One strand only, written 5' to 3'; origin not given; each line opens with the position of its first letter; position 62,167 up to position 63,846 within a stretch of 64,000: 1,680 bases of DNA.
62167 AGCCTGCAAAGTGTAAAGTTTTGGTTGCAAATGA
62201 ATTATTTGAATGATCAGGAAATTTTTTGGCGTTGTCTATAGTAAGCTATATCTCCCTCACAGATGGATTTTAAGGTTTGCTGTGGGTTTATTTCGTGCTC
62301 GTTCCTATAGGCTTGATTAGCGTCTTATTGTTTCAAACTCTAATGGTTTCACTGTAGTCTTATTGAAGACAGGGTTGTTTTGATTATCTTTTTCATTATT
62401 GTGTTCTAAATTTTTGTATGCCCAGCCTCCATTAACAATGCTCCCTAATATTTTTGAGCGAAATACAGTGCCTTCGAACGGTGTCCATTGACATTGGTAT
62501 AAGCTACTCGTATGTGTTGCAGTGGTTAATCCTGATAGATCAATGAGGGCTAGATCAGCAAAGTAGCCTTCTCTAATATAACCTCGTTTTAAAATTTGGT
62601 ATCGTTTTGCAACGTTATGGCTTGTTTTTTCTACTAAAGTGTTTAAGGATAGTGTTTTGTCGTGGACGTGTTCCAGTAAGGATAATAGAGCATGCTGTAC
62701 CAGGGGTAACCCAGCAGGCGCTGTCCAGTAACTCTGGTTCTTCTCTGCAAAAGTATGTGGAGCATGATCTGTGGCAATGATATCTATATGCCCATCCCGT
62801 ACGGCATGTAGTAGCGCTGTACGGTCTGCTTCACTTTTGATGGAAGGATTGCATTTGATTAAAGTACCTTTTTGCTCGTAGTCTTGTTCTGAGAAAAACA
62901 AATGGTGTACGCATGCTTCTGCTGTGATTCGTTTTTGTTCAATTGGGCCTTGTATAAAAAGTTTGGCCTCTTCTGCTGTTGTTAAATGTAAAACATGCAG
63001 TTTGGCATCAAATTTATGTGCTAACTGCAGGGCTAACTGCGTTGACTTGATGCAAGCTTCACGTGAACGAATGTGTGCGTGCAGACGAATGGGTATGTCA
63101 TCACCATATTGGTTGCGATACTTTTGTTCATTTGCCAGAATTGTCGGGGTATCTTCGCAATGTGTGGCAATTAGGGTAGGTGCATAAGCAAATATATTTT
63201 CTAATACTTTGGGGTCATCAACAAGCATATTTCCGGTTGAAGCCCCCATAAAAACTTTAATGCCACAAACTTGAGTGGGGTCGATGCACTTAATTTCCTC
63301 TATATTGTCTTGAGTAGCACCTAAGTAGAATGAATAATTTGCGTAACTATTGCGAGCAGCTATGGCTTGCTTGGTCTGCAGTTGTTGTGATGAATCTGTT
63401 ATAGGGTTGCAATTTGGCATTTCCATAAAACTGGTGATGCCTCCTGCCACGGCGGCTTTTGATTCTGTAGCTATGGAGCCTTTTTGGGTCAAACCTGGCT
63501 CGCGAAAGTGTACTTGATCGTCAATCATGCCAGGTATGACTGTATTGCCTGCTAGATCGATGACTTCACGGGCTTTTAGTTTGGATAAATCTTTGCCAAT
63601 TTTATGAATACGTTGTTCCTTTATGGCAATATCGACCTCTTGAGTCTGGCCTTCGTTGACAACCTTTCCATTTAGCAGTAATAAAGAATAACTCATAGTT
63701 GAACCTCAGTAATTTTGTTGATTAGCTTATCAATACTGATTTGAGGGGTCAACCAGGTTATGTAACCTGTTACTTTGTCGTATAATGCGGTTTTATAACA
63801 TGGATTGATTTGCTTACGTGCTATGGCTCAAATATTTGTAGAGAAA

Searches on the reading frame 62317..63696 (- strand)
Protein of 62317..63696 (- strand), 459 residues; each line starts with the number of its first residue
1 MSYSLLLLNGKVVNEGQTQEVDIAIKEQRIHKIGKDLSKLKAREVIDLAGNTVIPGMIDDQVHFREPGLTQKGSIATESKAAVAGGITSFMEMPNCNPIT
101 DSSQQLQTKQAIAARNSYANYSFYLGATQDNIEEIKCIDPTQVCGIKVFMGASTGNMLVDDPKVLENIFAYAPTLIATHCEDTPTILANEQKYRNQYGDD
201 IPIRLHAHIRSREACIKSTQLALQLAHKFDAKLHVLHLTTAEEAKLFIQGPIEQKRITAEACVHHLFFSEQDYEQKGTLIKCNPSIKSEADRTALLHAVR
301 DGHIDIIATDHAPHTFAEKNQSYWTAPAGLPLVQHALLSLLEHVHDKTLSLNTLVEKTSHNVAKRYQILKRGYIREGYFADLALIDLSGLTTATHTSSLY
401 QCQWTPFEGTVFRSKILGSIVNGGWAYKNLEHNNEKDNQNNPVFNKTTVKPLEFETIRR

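Call 91: search_protein_families(library=pfam, proteins=[window:62317-63696:-], max_evalue=0.001)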
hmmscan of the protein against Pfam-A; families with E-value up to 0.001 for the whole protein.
window:62317-63696:- (459 aa): 2 families
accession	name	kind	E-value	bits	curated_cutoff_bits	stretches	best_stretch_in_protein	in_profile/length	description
PF01979.26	Amidohydro_1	-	4.7e-13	49.5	25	1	204-423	150-342/345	Amidohydrolase family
PF07969.17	Amidohydro_3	-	6.3e-08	33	29.7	1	346-392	404-451/472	Amidohydrolase family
